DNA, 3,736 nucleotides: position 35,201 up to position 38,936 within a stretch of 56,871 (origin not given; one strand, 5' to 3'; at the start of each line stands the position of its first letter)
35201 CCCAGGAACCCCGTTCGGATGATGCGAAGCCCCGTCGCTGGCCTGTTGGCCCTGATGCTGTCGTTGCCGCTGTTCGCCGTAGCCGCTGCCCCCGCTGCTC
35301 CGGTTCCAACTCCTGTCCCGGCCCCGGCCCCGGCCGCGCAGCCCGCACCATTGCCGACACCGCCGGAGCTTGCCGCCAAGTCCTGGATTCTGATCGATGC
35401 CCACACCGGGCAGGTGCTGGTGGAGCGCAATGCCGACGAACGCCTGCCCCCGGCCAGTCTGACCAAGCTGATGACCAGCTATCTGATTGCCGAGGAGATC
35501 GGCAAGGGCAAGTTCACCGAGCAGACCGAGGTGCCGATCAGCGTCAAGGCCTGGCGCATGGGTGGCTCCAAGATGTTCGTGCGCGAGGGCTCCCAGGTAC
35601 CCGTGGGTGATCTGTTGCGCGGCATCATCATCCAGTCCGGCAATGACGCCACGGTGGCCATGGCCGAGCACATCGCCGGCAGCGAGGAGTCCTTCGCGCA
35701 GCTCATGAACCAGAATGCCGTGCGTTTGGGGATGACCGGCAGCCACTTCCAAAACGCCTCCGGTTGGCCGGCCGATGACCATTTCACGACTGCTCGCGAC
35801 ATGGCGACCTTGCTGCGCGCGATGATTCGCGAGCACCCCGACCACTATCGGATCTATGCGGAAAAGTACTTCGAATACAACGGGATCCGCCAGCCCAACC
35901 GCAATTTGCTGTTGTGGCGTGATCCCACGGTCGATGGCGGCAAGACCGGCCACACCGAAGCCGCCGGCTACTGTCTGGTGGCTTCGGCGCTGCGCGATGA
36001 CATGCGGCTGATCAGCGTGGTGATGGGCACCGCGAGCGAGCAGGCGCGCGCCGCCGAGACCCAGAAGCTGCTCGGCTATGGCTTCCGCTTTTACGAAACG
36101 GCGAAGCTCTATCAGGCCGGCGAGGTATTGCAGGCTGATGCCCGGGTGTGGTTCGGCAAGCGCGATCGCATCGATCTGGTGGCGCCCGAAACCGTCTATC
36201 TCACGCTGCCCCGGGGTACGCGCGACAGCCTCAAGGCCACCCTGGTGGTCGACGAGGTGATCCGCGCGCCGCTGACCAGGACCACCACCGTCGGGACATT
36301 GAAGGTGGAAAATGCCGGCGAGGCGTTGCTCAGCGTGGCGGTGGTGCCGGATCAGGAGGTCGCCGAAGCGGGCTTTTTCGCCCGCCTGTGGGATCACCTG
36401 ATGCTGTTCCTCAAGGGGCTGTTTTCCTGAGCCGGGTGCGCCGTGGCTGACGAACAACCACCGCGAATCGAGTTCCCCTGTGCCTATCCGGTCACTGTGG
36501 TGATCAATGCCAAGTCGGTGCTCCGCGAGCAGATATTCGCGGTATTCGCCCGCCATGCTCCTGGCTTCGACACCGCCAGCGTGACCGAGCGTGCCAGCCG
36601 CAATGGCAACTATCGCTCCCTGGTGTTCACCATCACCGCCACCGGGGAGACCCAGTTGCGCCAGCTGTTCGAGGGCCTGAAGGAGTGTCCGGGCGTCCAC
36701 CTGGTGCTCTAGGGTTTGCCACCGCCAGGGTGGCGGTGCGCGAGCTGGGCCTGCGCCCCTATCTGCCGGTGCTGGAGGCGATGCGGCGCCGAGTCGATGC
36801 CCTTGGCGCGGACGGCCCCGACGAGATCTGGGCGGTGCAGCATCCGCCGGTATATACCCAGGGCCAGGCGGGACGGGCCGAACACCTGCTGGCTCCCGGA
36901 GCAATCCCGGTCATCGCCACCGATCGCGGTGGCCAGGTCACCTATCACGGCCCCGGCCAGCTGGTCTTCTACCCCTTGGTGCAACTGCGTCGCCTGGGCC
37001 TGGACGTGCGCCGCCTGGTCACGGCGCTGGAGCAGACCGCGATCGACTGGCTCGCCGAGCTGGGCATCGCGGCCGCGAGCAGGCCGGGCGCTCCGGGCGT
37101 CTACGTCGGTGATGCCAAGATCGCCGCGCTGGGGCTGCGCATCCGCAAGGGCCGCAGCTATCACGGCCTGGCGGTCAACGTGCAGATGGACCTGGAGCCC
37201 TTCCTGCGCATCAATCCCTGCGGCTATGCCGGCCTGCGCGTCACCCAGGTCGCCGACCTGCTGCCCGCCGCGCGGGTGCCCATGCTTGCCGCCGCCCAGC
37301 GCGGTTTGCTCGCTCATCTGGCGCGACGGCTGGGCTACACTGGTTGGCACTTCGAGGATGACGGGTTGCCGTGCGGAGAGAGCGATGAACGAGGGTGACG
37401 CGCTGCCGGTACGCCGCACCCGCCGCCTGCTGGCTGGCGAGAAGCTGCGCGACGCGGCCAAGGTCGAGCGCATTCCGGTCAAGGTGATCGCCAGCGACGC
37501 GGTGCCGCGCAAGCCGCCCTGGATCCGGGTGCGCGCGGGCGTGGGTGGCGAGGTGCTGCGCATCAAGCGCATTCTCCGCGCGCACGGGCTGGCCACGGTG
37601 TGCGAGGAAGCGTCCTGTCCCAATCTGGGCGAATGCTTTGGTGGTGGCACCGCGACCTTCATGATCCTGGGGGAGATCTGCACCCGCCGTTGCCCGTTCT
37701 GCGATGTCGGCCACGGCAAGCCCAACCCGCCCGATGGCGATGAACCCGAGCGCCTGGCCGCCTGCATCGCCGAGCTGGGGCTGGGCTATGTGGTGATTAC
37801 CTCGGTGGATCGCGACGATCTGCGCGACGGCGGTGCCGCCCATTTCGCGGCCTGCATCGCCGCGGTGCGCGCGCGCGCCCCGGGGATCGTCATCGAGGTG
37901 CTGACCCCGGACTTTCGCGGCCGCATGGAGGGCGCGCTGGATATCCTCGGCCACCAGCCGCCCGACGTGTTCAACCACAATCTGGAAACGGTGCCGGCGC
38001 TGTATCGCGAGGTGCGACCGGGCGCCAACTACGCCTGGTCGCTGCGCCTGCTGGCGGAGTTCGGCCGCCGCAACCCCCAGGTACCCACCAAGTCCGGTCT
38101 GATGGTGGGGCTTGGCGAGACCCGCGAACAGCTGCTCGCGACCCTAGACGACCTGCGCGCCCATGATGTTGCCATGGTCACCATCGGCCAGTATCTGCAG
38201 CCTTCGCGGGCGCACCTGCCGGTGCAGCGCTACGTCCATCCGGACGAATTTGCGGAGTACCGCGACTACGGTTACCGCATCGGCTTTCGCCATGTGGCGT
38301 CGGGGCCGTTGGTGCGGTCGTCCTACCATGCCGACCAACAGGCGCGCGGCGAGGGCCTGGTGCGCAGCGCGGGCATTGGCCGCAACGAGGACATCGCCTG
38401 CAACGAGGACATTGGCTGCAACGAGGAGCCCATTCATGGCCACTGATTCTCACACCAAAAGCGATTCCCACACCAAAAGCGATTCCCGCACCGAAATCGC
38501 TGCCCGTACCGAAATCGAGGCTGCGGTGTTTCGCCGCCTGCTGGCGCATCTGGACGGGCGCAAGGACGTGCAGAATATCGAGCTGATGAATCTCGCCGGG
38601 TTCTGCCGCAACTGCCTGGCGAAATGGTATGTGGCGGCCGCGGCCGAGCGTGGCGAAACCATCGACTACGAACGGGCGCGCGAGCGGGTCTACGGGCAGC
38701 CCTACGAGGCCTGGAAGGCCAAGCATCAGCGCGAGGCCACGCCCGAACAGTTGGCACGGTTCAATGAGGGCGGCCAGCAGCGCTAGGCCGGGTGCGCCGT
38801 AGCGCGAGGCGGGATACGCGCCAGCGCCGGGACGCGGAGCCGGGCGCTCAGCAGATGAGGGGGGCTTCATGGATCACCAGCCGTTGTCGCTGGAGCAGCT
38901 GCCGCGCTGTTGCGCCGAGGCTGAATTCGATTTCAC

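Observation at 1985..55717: Most gene boundaries carry locus-specific short tandem 'stutter' arrays built from the neighbouring gene's own stop/start region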

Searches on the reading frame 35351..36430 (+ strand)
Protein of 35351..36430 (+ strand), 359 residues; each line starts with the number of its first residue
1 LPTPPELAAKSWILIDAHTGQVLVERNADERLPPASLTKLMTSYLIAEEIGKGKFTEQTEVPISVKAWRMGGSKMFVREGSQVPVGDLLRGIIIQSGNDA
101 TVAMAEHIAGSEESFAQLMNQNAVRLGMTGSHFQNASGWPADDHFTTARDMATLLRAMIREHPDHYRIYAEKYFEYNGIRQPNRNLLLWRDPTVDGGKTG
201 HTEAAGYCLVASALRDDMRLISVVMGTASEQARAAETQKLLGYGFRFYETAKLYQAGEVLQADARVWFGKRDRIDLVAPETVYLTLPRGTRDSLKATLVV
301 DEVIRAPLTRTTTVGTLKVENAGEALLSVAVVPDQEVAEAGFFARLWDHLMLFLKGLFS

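Call 23: search_protein_families(library=pfam, max_evalue=0.00001, proteins=[window:35351-36430:+])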
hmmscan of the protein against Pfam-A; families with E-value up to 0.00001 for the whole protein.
window:35351-36430:+ (359 aa): 3 families
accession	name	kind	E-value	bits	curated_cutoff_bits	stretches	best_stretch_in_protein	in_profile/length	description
PF00768.25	Peptidase_S11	-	4.4e-85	285.4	27.6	1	3-227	6-237/239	D-alanyl-D-alanine carboxypeptidase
PF07943.18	PBP5_C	-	4.6e-18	65.6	21.2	1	248-339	1-91/91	Penicillin-binding protein 5, C-terminal domain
PF13354.11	Beta-lactamase2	-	8.8e-16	58.3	22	1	14-161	4-149/214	Beta-lactamase enzyme family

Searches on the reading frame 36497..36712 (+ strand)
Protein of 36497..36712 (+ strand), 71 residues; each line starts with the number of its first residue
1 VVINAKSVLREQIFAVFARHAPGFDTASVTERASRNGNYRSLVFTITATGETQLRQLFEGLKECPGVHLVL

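Call 23: search_protein_families(library=pfam, max_evalue=0.00001, proteins=[window:36497-36712:+])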
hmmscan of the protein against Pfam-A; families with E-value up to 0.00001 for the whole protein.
window:36497-36712:+ (71 aa): 1 family
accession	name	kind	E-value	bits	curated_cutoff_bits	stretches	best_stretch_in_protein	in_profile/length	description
PF04359.20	DUF493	-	2e-14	54.3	24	1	5-71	18-84/84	Protein of unknown function (DUF493)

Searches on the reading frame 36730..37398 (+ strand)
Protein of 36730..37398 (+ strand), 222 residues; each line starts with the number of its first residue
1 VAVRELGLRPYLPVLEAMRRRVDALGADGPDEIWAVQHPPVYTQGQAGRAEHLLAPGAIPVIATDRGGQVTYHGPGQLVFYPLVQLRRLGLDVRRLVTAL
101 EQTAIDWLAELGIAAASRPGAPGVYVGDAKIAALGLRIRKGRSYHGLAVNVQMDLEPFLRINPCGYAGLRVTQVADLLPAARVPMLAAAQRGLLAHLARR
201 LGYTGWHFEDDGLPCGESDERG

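Call 23: search_protein_families(library=pfam, max_evalue=0.00001, proteins=[window:36730-37398:+])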
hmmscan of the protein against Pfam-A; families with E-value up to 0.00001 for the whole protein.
window:36730-37398:+ (222 aa): 1 family
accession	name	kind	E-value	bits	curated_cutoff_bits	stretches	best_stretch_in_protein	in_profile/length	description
PF21948.1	LplA-B_cat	-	1.9e-35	123.1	27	1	19-181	10-184/200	Lipoyl protein ligase A/B catalytic domain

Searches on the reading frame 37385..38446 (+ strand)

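Call 23: search_protein_families(library=pfam, max_evalue=0.00001, proteins=[window:37385-38446:+])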
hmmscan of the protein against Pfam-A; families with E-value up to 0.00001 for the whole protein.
window:37385-38446:+ (353 aa): 1 family
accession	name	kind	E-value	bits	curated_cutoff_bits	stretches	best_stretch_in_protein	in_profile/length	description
PF04055.27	Radical_SAM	-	5.7e-22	79.1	29.5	1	93-257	1-166/166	Radical SAM superfamily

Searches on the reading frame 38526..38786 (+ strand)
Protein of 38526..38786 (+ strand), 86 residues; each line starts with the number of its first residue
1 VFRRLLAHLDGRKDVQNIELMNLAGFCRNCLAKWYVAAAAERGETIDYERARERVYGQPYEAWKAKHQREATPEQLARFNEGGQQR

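Call 23: search_protein_families(library=pfam, max_evalue=0.00001, proteins=[window:38526-38786:+])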
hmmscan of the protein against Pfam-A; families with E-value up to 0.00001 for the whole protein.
window:38526-38786:+ (86 aa): 1 family
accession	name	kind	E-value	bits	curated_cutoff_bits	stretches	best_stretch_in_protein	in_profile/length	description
PF06844.16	DUF1244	-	3.2e-36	123.7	27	1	15-80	1-66/67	Protein of unknown function (DUF1244)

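Call 31: find_encoding_contigs(protein=window:38526-38786:+, flank=10000, max_places=10)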
Protein window:38526-38786:+ (86 aa): no gene with exactly this product is on record in the collection.
